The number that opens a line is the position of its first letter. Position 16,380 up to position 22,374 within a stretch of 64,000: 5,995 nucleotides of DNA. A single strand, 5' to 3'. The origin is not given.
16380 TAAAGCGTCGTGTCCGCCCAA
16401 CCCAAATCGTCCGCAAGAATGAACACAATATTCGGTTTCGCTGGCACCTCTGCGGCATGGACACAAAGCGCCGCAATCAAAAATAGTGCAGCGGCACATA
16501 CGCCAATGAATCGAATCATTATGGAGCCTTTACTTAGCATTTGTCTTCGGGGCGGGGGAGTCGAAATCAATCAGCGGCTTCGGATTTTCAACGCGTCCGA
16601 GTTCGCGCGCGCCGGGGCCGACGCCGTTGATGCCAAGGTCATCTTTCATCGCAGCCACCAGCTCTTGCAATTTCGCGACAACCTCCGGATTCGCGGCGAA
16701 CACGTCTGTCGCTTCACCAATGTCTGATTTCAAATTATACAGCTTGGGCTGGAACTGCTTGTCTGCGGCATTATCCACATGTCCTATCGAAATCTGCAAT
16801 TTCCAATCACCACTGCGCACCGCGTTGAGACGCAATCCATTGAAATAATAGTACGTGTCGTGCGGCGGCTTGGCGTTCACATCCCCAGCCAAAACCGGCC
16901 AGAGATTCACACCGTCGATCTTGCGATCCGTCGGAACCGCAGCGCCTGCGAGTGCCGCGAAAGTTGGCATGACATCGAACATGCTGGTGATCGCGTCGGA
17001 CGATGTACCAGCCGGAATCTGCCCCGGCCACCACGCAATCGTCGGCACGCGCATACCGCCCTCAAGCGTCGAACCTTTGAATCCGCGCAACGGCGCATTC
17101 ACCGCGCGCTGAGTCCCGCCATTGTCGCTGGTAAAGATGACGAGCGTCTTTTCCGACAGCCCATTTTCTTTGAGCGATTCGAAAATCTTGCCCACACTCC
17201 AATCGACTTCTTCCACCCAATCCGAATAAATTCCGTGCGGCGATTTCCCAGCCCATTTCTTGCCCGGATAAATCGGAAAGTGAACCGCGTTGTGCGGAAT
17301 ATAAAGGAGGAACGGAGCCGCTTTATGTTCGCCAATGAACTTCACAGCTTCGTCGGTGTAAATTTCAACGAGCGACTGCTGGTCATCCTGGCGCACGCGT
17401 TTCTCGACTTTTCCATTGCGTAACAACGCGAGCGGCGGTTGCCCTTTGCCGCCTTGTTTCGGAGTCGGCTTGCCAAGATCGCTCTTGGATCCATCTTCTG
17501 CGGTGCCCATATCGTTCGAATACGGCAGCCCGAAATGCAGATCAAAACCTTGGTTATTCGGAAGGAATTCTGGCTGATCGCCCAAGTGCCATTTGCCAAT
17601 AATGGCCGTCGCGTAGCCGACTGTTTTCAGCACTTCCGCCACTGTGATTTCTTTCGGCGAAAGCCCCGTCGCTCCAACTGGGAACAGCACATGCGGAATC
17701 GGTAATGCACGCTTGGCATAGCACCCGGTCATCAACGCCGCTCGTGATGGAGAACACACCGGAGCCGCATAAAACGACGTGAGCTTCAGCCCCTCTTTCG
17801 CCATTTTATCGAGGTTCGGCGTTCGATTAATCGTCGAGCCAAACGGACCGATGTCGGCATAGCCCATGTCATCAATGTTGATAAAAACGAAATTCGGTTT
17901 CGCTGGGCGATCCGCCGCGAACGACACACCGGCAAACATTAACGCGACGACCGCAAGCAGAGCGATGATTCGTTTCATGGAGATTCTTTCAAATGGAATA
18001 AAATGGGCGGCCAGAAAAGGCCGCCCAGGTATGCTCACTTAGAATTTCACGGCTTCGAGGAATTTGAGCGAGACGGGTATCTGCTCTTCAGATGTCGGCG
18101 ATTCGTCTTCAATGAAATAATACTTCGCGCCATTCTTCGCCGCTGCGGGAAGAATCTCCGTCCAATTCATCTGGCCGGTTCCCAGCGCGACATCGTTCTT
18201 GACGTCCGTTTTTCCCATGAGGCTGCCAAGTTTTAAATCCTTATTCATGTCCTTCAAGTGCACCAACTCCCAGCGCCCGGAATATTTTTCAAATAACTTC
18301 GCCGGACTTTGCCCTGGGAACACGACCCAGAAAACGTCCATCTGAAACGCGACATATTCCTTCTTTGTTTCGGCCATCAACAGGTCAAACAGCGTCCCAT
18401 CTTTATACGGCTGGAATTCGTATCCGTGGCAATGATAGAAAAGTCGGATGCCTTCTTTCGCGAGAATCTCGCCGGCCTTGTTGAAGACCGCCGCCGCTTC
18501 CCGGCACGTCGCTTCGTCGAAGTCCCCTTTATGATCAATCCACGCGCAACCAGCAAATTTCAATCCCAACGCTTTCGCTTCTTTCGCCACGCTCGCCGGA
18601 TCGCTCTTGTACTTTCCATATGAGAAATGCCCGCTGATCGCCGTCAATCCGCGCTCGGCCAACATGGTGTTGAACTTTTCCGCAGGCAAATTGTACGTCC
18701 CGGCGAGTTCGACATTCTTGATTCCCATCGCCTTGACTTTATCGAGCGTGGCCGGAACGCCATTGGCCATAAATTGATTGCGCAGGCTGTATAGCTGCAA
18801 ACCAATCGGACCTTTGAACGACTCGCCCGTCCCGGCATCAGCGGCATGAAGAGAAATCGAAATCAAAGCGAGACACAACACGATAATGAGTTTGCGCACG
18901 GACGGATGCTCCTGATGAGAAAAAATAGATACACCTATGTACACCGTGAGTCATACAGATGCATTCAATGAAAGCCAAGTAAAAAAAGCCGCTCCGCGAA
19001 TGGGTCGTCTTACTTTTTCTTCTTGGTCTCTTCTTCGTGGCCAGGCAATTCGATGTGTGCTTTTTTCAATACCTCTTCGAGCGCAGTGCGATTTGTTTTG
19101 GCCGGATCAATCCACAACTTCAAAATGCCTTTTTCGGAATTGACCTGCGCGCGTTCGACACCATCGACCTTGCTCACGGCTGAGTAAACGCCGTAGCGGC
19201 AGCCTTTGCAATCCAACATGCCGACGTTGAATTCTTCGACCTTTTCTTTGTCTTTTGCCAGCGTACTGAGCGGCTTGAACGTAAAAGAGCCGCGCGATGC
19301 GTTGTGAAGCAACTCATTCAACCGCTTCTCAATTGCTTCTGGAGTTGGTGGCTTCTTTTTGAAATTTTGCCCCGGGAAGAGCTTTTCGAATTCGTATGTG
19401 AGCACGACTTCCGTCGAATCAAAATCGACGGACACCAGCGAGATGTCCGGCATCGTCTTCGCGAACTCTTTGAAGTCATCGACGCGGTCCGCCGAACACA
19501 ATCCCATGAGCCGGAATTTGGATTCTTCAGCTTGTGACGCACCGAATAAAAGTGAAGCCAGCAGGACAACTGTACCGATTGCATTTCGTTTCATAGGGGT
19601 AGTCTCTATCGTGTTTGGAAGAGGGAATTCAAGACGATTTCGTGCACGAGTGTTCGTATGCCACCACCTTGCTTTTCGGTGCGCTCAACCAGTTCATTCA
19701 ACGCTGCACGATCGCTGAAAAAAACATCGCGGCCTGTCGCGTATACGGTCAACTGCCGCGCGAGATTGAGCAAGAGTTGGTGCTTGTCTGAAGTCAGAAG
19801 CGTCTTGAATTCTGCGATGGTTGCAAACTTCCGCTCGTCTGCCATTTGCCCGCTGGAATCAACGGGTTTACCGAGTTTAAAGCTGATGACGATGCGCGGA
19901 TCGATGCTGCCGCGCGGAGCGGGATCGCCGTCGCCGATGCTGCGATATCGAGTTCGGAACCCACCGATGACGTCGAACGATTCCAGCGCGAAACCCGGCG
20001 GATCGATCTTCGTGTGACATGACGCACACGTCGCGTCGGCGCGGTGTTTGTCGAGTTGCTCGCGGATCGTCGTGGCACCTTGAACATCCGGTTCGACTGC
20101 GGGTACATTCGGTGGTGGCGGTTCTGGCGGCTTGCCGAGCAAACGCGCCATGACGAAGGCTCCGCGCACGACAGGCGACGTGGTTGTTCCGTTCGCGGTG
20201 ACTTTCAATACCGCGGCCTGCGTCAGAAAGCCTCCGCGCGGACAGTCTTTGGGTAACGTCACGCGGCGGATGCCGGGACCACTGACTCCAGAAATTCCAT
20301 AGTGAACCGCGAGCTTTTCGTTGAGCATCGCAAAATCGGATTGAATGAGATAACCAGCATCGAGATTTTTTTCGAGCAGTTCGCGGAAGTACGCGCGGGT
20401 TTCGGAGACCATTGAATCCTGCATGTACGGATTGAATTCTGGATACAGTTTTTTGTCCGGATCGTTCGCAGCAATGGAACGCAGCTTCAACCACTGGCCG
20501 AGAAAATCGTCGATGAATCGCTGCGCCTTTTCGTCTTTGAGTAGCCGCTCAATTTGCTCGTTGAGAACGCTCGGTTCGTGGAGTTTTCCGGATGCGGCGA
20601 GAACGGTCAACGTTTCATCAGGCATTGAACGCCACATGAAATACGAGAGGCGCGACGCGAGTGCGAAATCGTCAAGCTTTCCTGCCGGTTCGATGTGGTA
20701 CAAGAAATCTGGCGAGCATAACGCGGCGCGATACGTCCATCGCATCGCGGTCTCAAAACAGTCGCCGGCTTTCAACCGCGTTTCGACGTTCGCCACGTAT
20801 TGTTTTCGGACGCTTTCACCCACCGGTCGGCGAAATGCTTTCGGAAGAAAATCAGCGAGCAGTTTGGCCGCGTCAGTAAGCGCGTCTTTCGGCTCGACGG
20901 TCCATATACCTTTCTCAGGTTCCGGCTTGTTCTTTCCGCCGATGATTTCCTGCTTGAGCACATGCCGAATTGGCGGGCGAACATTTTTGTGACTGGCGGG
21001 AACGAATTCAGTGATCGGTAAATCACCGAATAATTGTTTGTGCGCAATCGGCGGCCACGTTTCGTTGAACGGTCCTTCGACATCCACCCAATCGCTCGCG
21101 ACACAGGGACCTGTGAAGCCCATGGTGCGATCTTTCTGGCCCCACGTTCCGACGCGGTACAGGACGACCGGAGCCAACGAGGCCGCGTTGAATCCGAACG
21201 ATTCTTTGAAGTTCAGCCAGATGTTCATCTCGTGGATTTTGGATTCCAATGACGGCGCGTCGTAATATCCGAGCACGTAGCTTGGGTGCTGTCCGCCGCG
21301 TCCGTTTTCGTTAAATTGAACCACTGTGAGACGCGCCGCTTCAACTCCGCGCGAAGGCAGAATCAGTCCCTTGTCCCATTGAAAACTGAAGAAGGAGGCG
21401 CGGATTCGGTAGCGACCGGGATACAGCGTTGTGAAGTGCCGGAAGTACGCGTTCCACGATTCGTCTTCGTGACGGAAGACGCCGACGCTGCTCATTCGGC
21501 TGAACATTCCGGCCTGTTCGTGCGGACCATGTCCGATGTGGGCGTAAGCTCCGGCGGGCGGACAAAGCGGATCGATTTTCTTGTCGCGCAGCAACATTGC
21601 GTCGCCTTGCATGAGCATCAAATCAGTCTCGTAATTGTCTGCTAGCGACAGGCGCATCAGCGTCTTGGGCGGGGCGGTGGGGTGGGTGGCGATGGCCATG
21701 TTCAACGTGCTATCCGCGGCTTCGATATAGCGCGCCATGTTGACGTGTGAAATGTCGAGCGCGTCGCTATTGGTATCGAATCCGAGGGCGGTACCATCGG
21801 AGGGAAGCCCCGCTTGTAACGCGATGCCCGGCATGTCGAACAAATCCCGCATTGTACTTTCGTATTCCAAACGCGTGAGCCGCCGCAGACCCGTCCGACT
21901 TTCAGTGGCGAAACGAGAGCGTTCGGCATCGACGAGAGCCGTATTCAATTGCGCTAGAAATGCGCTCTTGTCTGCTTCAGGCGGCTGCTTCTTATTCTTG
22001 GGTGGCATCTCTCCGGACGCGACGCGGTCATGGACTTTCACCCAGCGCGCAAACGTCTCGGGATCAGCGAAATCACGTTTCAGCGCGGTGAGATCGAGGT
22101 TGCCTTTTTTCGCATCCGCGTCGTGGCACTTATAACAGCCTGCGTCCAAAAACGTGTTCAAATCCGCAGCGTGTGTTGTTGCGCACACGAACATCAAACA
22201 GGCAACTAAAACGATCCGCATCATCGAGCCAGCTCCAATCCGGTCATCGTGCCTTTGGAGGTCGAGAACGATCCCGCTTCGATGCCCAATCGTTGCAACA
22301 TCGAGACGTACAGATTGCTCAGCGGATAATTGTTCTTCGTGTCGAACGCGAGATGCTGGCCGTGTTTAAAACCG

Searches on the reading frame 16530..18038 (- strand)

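Call 90: search_protein_families(library=pfam, proteins=[window:16530-18038:-], max_evalue=0.00001)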
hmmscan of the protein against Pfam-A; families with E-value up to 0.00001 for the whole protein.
window:16530-18038:- (502 aa): 4 families
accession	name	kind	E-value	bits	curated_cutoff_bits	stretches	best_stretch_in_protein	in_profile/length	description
PF00884.28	Sulfatase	-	8.1e-54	183.4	25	1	48-366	1-301/301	Sulfatase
PF16347.10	SGSH_C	-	2.3e-08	34.8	29.3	1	326-461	13-148/154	N-sulphoglucosamine sulphohydrolase, C-terminal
PF01663.27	Phosphodiest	-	7.9e-08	32.7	23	0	272-310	185-223/342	Type I phosphodiesterase / nucleotide pyrophosphatase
PF14707.11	Sulfatase_C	-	3.8e-07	31.2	30.9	1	392-468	2-96/127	C-terminal region of aryl-sulfatase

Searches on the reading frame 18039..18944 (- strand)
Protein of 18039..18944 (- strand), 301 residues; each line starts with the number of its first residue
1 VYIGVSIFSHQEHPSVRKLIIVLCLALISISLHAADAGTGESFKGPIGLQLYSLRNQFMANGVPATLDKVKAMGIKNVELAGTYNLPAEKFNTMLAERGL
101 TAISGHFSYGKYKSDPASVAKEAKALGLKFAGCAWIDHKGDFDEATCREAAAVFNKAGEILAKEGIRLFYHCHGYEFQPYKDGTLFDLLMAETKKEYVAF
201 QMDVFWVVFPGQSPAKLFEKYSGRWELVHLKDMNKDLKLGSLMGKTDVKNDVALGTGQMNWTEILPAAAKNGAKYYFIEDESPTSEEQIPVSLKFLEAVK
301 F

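Call 90: search_protein_families(library=pfam, proteins=[window:18039-18944:-], max_evalue=0.00001)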
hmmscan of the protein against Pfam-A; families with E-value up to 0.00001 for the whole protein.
window:18039-18944:- (301 aa): 1 family
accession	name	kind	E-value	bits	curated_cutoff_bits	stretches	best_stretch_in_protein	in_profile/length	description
PF01261.30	AP_endonuc_2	-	1.9e-12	47.8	31.1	1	67-298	1-248/249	Xylose isomerase-like TIM barrel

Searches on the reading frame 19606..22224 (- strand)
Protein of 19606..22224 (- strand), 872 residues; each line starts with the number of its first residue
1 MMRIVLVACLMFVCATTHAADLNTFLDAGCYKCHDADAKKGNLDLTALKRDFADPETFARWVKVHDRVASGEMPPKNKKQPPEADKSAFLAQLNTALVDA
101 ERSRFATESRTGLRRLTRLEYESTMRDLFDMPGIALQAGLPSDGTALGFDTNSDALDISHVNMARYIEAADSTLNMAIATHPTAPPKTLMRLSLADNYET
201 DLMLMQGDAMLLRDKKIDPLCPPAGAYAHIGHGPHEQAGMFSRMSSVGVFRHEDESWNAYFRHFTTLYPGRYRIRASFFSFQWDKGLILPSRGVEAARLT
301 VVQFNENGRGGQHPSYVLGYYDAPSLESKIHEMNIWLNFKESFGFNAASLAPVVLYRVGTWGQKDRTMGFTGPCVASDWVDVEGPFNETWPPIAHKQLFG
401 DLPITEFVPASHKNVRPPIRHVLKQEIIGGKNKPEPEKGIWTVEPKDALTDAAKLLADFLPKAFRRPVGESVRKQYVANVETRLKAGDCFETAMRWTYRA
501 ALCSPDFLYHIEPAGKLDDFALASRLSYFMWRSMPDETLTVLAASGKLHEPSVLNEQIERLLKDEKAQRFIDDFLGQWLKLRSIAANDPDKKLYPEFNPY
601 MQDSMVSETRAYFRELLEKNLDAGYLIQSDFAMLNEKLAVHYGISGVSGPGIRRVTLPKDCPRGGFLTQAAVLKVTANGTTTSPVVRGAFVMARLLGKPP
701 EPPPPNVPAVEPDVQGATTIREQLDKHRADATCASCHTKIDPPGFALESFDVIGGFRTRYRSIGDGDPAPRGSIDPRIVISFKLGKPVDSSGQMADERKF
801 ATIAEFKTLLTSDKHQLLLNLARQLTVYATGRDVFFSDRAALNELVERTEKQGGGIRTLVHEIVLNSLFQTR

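Call 90: search_protein_families(library=pfam, proteins=[window:19606-22224:-], max_evalue=0.00001)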
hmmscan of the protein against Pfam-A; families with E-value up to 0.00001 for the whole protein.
window:19606-22224:- (872 aa): 6 families
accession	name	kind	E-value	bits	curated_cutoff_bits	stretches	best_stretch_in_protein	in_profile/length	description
PF07631.16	PSD4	-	9.8e-43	146.1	23.3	1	517-644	1-128/128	Protein of unknown function (DUF1592)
PF07627.16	PSCyt3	-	2.6e-34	117.9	27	1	663-759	1-97/98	Protein of unknown function (DUF1588)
PF07626.16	PSD3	-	4.8e-19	69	23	1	114-179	1-65/65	Protein of unknown function (DUF1587)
PF07624.16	PSD2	-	2.2e-16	59.7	25.8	1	798-869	3-74/74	Protein of unknown function (DUF1585)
PF07637.16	PSD5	-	2.1e-15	57.2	34.2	1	452-512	2-62/62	Protein of unknown function (DUF1595)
PF07635.16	PSCyt1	-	7.1e-09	36.6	22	1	30-76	1-58/59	Planctomycete cytochrome C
